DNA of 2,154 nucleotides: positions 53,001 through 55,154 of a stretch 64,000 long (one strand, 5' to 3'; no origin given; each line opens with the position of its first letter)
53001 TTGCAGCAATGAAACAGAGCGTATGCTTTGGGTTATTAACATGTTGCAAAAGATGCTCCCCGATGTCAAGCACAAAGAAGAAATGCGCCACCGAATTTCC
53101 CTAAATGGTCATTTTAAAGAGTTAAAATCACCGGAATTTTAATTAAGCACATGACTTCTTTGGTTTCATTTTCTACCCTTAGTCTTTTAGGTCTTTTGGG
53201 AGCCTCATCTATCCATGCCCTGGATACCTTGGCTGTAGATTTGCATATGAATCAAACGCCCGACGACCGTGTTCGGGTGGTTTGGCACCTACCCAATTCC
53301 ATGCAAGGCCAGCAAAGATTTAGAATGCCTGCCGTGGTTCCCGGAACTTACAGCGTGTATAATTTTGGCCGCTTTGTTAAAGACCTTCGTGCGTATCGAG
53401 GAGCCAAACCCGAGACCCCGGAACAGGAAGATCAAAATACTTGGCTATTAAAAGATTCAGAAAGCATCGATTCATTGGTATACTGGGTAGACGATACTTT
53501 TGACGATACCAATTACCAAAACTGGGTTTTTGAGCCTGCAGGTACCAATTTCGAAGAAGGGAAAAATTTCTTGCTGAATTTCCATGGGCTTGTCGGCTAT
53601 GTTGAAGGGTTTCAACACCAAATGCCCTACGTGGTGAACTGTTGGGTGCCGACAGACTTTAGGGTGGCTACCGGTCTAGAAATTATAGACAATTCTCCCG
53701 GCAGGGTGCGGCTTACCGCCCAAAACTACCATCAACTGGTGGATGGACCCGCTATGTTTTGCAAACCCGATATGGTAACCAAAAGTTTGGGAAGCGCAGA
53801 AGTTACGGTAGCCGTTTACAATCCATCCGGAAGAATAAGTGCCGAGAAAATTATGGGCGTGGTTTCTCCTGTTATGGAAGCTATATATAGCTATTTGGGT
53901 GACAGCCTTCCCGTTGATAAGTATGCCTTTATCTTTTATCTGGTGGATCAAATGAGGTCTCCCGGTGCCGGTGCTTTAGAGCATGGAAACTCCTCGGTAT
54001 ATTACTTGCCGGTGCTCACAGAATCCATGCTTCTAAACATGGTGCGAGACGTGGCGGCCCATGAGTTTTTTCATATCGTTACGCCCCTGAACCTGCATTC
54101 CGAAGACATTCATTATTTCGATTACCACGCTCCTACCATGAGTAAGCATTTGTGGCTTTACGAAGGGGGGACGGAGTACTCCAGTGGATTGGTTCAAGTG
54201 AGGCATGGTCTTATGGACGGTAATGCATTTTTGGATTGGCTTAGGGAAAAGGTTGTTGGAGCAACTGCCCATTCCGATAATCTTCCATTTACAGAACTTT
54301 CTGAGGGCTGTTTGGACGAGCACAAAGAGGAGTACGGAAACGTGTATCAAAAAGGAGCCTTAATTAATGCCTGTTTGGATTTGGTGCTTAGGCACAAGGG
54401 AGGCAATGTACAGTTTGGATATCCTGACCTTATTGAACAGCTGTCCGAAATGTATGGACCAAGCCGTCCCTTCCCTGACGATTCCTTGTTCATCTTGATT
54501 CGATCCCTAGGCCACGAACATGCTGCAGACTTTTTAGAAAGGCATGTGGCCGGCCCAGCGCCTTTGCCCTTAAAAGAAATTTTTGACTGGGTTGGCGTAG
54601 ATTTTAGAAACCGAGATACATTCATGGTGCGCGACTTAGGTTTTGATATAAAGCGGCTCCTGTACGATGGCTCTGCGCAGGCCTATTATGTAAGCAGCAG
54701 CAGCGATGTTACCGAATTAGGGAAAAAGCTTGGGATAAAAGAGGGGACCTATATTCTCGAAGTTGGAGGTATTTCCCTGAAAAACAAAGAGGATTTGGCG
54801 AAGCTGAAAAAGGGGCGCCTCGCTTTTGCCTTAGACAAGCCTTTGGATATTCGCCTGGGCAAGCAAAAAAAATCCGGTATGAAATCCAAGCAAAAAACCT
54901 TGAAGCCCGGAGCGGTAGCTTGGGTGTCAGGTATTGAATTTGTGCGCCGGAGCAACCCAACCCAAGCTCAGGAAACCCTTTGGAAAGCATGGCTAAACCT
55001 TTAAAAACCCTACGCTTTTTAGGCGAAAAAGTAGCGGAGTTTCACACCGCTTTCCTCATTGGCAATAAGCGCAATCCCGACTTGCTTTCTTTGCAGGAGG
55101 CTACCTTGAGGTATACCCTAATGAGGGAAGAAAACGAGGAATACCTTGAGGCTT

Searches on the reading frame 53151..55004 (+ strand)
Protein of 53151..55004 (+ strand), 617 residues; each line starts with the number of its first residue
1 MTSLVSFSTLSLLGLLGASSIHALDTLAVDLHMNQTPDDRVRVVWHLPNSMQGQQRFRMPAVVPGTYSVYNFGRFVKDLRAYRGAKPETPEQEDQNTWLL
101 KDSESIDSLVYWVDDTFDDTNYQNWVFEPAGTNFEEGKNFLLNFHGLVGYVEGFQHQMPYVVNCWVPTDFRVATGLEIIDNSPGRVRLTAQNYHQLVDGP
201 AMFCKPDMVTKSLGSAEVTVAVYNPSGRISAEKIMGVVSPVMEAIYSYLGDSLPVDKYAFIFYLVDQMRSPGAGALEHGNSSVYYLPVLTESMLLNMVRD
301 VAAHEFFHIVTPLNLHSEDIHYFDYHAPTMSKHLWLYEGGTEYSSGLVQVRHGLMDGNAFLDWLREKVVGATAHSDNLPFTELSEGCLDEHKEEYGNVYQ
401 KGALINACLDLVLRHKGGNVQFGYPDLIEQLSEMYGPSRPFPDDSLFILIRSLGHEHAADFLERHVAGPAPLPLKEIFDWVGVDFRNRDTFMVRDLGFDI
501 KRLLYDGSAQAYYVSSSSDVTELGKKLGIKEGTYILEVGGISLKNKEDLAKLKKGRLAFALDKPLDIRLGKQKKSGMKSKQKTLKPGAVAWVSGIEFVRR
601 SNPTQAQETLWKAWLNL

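Call 24: find_encoding_contigs(protein=window:53151-55004:+, flank=10000)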
Protein window:53151-55004:+ (617 aa): 2 contigs read that carry it; 1 place shown.
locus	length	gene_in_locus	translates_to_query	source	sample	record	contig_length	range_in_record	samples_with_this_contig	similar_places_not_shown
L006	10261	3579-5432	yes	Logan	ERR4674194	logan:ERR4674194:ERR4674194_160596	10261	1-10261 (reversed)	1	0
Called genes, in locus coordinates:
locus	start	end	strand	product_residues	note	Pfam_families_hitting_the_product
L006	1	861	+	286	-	?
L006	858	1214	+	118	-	PF02152:FolB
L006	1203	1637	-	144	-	-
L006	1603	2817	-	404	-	PF00202:Aminotran_3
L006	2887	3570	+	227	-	PF02190:LON_substr_bdg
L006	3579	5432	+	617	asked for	PF17899:Peptidase_M61_N, PF05299:Peptidase_M61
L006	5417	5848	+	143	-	PF01503:PRA-PH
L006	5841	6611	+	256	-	PF09674:DUF2400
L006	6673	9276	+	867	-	PF13491:FtsK_4TM, PF17854:FtsK_alpha, PF01580:FtsK_SpoIIIE, PF09397:FtsK_gamma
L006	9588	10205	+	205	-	PF03548:LolA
